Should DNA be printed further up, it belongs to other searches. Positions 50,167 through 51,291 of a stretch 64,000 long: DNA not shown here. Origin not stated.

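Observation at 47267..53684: cAMP synthesis/degradation pair embedded in a paa (phenylacetate) operon: paaJ-paaK-phosphodiesterase-cyclase-CoA transferase, all co-directional and tightly packed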

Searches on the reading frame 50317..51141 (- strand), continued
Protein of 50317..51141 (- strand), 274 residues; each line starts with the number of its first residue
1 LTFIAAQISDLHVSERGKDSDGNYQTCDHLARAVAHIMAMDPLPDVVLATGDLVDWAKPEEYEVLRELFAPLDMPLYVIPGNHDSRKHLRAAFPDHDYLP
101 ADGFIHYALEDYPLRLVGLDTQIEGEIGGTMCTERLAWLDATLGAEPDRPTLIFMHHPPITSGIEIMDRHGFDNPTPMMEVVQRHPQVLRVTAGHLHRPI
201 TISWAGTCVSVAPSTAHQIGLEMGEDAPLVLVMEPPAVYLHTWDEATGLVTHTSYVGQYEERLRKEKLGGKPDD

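Call 37: list_cluster_members(proteins=[P0241, window:50317-51141:-, window:48483-50231:-, window:51138-52463:-, window:52482-53684:-, window:47267-48472:-])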
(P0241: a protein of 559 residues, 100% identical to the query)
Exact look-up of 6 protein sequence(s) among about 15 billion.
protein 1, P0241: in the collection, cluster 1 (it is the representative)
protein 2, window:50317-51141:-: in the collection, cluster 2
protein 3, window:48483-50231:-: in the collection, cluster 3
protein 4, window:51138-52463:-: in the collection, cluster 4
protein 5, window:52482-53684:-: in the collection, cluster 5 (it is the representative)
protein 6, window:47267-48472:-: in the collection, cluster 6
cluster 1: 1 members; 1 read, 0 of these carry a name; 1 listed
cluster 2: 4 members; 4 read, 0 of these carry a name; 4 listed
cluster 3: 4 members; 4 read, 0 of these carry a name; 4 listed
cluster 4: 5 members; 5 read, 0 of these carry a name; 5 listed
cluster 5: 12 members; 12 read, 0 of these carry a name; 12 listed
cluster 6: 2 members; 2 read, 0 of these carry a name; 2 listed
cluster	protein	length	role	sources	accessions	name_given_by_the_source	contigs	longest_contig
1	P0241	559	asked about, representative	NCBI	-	-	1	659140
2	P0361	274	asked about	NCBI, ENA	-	-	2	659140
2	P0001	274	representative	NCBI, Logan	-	-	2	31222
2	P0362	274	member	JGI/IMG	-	-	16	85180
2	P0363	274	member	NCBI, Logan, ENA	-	-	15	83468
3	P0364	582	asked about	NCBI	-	-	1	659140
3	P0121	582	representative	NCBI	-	-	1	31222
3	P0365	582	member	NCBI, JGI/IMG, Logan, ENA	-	-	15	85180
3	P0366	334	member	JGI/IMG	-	-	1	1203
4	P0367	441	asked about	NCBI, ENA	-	-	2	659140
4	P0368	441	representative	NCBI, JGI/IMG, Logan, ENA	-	-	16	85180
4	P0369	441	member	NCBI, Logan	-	-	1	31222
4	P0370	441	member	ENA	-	-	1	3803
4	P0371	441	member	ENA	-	-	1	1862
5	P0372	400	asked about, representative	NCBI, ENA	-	-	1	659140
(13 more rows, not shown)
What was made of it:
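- Checked: The same protein sequences and gene starts exist in an NCBI record on a 659,140-bp contig (call 37).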

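Call 44: find_encoding_contigs(protein=P0005, flank=6000, max_places=1)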
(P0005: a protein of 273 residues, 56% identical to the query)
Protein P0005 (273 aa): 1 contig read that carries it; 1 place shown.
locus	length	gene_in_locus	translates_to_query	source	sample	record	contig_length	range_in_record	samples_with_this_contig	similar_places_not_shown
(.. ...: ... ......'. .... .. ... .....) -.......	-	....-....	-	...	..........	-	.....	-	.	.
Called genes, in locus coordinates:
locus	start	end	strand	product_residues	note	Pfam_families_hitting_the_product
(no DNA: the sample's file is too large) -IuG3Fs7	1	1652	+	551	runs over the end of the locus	PF01128:IspD, PF02348:CTP_transf_3 (faint), PF12804:NTP_transf_3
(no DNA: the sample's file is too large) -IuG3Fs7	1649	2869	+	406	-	PF00155:Aminotran_1_2, PF00266:Aminotran_5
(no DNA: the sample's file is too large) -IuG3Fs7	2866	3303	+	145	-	PF01592:NifU_N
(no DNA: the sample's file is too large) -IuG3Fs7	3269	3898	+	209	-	PF01810:LysE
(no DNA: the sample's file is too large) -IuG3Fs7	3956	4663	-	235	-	PF00132:Hexapep, PF25084:LbH_EIF2B (faint), PF25087:GMPPB_C (weak), PF00132:Hexapep (weak)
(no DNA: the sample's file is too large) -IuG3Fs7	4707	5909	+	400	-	PF00108:Thiolase_N, PF00109:ketoacyl-synt (weak), PF02803:Thiolase_C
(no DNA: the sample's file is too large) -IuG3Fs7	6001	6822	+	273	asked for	PF00149:Metallophos, PF12850:Metallophos_2 (weak)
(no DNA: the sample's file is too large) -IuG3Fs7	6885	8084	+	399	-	PF06224:AlkZ-like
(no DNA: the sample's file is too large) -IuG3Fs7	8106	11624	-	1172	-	PF17757:UvrB_inter, PF02559:CarD_TRCF_RID, PF00270:DEAD, PF00271:Helicase_C, PF03461:TRCF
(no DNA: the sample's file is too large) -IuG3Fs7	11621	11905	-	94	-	PF03937:Sdh5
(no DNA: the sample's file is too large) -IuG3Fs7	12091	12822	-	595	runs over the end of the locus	PF01336:tRNA_anti-codon, PF00152:tRNA-synt_2, PF02938:GAD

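Call 45: find_encoding_contigs(protein=P0015, flank=6000, max_places=1)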
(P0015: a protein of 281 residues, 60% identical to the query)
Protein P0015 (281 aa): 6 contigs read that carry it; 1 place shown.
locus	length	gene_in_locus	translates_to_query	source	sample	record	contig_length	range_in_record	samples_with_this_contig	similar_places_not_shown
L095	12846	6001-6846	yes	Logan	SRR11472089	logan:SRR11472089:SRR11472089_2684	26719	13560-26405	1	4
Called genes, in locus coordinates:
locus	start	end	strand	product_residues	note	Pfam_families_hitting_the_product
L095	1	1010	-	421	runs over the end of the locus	PF00211:Guanylate_cyc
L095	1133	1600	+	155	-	PF14588:YjgF_endoribonc, PF01042:Ribonuc_L-PSP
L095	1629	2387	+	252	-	PF03009:GDPD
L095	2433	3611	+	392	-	PF04339:FemAB_like, PF13480:Acetyltransf_6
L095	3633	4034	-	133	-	-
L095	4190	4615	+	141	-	PF11969:DcpS_C, PF01230:HIT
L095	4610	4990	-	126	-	PF04993:TfoX_N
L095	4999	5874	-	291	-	PF00795:CN_hydrolase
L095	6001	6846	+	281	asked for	PF00149:Metallophos, PF12850:Metallophos_2 (faint)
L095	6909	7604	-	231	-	PF03070:TENA_THI-4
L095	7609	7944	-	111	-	PF00111:Fer2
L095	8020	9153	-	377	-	PF00266:Aminotran_5, PF00155:Aminotran_1_2, PF01212:Beta_elim_lyase, PF01041:DegT_DnrJ_EryC1 (weak)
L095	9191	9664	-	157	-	PF02082:Rrf2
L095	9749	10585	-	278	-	PF06426:SATase_N (weak), PF00132:Hexapep (weak)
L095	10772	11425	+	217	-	PF02129:Peptidase_S15, PF00561:Abhydrolase_1 (weak), PF12697:Abhydrolase_6 (weak), PF12146:Hydrolase_4, PF00326:Peptidase_S9 (faint)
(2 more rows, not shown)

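Call 75: predict_structure(alignment_id=A1)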
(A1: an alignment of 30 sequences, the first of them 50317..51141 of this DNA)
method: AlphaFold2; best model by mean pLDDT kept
length: 274 residues; sequences in the alignment: 30
mean_pLDDT: 90.9   pTM: 0.89
mean pLDDT of the five models: 90.9, 90.8, 90.7, 90.0, 89.1
residues with pLDDT >= 90: 212; 70-90: 45; 50-70: 8; < 50: 9
segments of 3 or more residues with pLDDT < 50: 263-268
pLDDT, mean of each block of 10 residues (from residue 1): 94 93 92 97 97 95 98 97 95 95 94 98 92 97 98 97 87 96 98 88 96 83 74 87 97 85 49 47
secondary structure, 60 per line:
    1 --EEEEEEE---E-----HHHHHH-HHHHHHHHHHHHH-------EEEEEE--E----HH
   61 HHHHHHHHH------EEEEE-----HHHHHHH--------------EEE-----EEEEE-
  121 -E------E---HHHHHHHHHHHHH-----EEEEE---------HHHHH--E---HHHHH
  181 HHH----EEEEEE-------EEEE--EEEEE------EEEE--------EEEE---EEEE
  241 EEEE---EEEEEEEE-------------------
elements in order: E3-9 H19-24 H26-38 E46-51 H59-69 E76-80 H86-92 E107-109 E115-119 H133-145 E151-155 H165-169 H176-183 E188-193 E201-204 E207-211 E218-221 E230-233 E237-244 E248-255

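Call 77: fold_search(model_id=the predicted structure, library=pdb)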
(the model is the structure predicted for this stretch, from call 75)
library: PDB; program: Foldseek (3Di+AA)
matches with E <= 10: 1093; with E <= 0.001: 121
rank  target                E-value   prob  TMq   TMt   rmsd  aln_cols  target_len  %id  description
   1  3d03_A                8.6e-25  1.00  0.87  0.87   1.9       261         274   29  1.9A structure of Glycerophoshphodiesterase (GpdQ) from Enterobacter aerogenes (released 2008-10-14)
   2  2dxl_A                2.0e-24  1.00  0.87  0.88   1.9       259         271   30  Glycerophosphodiesterase from Enterobacter aerogenes (released 2007-05-22)
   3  2zo9_B                2.3e-24  1.00  0.87  0.88   1.9       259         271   30  Malonate-bound structure of the glycerophosphodiesterase from Enterobacter aerogenes (GpdQ) and characterization of th (released 2008-10-07)
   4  3ib7                  2.0e-20  1.00  0.83  0.77   2.7       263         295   25  Crystal structure of full length Rv0805 (released 2009-09-29)
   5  2hy1                  5.3e-18  1.00  0.73  0.87   2.4       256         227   25  Crystal structure of Rv0805 (released 2006-12-26)
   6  2hyp                  1.3e-17  1.00  0.72  0.85   2.6       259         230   25  Crystal structure of Rv0805 D66A mutant (released 2006-12-26)
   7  2hyo                  3.8e-17  1.00  0.73  0.87   2.1       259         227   24  Crystal structure of Rv0805 N97A mutant (released 2006-12-26)
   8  2xmo_B                1.3e-12  1.00  0.73  0.50   3.7       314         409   14  The crystal structure of Lmo2642 (released 2011-02-23)
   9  2nxf                  1.9e-12  1.00  0.63  0.55   8.2       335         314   17  Crystal Structure of a dimetal phosphatase from Danio rerio LOC 393393 (released 2006-12-12)
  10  2xmo_A                2.0e-11  1.00  0.72  0.50   3.7       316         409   13  The crystal structure of Lmo2642 (released 2011-02-23)
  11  1qfc                  1.2e-10  1.00  0.64  0.62   6.7       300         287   13  STRUCTURE OF RAT PURPLE ACID PHOSPHATASE (released 2000-04-10)
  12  3tgh                  6.1e-10  1.00  0.62  0.55   7.8       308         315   12  GAP50 the anchor in the inner membrane complex of Plasmodium (released 2012-03-07)
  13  4o43_A                2.2e-09  1.00  0.59  0.50   5.7       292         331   15  DNA Double-Strand Break Repair Pathway Choice Is Directed by Distinct MRE11 Nuclease Activities (released 2014-01-08)
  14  4o43_B                6.7e-09  1.00  0.58  0.51   6.2       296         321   16  DNA Double-Strand Break Repair Pathway Choice Is Directed by Distinct MRE11 Nuclease Activities (released 2014-01-08)
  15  9q9m_D                2.3e-08  1.00  0.56  0.35   6.4       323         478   14  Cryo-EM structure of human Mre11-Rad50-Nbs1 (MRN) complex bound to DNA and telomeric factor TRF2 (released 2025-10-01)
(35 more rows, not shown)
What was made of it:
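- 50317..51141 (-): Class III-type metallophosphodiesterase (PDE), GpdQ/SpdA-like (274 aa). TTG start overlaps the paaK stop codon (TTGA). AlphaFold model with pLDDT 90.9 (call 75); Foldseek top match is GpdQ at TM 0.87 (call 77).
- On Class III (metallophosphoesterase) cyclic-nucleotide phosphodiesterases: The model matches GpdQ and Rv0805 (call 77).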
